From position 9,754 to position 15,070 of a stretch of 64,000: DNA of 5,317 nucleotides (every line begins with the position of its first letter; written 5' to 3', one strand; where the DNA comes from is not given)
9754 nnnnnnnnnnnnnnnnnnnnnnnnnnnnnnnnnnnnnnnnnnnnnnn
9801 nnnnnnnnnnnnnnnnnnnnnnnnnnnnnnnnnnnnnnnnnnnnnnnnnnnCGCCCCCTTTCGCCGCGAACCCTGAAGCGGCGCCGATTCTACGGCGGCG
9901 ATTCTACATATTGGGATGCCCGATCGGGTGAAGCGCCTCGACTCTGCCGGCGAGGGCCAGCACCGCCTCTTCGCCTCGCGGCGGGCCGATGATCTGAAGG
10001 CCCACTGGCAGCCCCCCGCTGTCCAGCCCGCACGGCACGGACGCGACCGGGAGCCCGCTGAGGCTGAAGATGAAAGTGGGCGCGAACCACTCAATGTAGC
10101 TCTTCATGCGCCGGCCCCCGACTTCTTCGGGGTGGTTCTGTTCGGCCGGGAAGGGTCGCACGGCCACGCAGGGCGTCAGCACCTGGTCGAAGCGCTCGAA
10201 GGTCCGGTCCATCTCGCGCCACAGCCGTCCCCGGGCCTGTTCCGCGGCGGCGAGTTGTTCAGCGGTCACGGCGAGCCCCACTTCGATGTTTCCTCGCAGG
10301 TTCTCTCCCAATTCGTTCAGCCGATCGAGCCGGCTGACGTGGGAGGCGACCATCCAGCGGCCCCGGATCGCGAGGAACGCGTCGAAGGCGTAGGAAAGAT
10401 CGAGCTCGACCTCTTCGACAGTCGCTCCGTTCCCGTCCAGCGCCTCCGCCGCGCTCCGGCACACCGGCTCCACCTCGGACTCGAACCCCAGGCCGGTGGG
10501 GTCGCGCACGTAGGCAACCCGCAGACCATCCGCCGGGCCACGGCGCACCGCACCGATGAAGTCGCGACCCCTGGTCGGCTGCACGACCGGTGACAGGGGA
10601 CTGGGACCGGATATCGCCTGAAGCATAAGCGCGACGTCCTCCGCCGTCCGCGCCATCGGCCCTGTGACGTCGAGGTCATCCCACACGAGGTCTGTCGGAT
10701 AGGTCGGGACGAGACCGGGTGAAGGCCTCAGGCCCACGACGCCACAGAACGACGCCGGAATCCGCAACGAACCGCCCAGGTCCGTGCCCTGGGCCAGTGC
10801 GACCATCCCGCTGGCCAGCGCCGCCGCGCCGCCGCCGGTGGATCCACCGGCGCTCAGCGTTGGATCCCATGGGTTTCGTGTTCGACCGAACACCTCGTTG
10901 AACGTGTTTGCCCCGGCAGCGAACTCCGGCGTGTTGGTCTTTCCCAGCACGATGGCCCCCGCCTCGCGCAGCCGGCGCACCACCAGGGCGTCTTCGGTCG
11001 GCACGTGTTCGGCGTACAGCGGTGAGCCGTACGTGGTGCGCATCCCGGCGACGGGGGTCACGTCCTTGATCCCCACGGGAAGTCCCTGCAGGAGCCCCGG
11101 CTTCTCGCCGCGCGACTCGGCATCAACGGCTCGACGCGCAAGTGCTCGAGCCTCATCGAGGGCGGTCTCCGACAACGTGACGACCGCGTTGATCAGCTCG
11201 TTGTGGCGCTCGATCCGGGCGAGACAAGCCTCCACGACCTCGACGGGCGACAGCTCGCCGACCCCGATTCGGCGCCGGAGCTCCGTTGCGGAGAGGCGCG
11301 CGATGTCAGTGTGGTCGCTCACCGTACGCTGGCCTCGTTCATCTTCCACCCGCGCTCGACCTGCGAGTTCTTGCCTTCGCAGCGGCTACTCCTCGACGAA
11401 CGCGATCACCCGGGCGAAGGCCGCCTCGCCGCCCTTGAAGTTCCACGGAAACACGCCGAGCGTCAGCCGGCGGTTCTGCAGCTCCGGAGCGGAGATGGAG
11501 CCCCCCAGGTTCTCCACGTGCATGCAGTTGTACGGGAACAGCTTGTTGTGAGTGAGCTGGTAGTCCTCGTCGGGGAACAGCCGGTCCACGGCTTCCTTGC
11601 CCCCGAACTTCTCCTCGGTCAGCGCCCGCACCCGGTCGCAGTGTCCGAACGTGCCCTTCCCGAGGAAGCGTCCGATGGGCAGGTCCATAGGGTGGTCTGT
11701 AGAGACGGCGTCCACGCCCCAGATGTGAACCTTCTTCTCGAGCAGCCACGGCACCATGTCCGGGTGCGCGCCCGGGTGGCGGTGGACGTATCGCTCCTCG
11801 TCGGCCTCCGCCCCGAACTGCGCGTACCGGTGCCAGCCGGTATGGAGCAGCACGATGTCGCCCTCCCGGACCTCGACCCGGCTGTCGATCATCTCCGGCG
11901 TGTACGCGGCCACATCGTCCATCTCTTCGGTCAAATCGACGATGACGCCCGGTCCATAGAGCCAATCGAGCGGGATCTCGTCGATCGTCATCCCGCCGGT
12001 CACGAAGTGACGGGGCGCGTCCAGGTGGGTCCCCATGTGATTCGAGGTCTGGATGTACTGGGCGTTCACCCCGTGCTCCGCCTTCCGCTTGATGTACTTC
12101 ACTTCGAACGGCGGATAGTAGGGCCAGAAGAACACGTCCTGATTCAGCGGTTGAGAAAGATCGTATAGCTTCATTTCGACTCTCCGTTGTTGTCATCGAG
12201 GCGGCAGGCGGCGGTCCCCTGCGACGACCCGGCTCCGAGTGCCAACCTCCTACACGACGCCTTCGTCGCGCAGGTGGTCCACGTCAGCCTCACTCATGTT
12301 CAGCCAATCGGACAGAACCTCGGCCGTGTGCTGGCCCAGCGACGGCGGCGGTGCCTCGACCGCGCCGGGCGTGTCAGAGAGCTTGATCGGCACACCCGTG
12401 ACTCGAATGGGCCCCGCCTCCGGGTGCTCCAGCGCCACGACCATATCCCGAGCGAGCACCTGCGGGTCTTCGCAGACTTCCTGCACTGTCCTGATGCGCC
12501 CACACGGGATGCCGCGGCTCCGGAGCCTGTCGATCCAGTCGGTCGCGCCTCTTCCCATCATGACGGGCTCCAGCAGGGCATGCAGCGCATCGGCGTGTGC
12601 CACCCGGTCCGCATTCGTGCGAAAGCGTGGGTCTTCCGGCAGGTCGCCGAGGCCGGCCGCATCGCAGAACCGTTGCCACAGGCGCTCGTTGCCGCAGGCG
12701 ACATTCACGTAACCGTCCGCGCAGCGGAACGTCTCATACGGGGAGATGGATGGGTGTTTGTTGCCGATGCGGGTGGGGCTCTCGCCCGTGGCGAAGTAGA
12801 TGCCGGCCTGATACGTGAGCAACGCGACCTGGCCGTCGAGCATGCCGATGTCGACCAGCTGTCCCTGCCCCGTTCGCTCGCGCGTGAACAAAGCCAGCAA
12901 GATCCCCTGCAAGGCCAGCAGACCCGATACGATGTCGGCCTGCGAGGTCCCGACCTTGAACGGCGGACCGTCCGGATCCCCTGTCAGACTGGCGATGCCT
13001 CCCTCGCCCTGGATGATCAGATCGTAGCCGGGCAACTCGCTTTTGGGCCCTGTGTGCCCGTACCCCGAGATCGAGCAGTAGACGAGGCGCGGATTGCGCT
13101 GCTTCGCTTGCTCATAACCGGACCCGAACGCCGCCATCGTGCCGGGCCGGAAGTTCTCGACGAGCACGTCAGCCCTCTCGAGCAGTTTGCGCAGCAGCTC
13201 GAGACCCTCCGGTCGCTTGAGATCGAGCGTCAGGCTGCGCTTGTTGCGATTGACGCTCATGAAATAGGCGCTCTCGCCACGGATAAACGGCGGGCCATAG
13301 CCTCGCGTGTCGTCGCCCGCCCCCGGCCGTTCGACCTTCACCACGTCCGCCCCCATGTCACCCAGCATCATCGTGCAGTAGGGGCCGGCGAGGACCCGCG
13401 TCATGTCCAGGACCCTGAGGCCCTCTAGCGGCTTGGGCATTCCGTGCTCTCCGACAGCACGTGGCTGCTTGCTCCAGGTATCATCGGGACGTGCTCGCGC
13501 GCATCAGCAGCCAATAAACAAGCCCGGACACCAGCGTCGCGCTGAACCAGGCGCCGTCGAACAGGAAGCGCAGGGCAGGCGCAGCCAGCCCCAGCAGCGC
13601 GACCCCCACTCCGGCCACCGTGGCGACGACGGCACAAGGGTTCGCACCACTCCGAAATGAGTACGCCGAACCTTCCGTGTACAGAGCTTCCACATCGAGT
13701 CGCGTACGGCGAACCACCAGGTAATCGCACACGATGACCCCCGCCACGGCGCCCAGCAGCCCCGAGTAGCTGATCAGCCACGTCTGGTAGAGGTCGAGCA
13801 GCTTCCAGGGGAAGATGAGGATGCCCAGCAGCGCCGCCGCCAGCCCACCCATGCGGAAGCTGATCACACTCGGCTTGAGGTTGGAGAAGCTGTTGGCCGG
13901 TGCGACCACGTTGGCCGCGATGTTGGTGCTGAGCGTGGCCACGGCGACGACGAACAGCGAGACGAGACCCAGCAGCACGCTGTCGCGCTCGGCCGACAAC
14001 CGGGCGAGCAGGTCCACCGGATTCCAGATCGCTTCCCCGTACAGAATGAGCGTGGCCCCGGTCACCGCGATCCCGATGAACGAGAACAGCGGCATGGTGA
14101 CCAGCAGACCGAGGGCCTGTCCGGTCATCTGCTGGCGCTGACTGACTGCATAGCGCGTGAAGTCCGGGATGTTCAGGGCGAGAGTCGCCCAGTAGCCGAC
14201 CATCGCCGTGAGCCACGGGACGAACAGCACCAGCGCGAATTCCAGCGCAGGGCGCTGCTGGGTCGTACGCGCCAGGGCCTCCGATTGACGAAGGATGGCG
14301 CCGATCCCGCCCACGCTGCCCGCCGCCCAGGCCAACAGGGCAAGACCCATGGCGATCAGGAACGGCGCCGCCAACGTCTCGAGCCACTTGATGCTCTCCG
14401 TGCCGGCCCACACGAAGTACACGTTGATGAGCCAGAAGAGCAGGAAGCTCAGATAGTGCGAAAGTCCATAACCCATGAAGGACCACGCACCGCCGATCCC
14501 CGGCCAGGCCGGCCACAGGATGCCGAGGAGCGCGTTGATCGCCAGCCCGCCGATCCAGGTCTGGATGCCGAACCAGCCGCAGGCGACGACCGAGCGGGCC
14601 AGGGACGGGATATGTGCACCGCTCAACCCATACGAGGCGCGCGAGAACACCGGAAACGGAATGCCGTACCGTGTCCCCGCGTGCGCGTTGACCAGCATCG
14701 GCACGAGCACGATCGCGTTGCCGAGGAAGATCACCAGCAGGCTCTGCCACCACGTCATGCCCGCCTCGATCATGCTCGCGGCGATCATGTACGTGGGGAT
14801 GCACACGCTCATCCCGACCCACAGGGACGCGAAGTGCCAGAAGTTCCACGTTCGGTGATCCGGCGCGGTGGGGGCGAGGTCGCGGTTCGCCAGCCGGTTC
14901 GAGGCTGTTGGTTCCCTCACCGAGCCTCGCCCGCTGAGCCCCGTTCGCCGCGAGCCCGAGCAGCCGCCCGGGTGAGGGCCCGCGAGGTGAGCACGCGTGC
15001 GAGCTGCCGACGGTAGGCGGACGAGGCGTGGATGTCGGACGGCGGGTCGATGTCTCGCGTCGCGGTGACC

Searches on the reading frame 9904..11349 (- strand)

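Call 61: search_protein_families(library=pfam, proteins=[window:9904-11349:-], max_evalue=0.00001)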
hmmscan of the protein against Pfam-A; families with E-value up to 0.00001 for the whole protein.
window:9904-11349:- (481 aa): 1 family
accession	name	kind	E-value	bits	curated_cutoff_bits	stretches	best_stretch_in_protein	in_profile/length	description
PF01425.27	Amidase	-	6.6e-105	352.2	27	1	37-464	1-445/445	Amidase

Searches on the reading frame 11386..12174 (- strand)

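Call 61: search_protein_families(library=pfam, proteins=[window:11386-12174:-], max_evalue=0.00001)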
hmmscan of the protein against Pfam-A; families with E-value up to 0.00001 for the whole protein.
window:11386-12174:- (262 aa): 1 family
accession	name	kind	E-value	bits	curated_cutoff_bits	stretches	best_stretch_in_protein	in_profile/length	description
PF04199.19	Cyclase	-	5.7e-40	137.2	23.1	1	4-161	1-142/142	Putative cyclase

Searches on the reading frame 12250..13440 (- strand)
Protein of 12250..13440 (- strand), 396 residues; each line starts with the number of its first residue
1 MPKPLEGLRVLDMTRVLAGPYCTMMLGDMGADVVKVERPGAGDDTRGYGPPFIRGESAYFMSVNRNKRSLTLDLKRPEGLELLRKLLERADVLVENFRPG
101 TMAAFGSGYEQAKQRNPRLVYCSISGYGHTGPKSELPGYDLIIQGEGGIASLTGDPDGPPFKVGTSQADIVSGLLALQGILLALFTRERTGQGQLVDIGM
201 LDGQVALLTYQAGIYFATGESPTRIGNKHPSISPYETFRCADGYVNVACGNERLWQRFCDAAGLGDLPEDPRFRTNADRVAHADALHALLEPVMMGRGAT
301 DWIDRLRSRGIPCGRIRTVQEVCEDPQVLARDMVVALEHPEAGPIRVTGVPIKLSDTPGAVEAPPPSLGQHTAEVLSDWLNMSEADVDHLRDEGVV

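Call 61: search_protein_families(library=pfam, proteins=[window:12250-13440:-], max_evalue=0.00001)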
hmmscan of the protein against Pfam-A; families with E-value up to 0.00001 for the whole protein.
window:12250-13440:- (396 aa): 1 family
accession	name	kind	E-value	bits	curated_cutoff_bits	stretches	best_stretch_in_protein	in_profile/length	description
PF02515.22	CoA_transf_3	-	1.2e-143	479.1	23.3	1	5-372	1-366/366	CoA-transferase family III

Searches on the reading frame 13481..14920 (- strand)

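Call 61: search_protein_families(library=pfam, proteins=[window:13481-14920:-], max_evalue=0.00001)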
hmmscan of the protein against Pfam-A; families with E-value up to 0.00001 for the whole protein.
window:13481-14920:- (479 aa): 1 family
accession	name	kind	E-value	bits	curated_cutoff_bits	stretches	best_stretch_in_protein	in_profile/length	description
PF02133.21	Transp_cyt_pur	-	2.6e-111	373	23.5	1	21-452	5-424/440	Permease for cytosine/purines, uracil, thiamine, allantoin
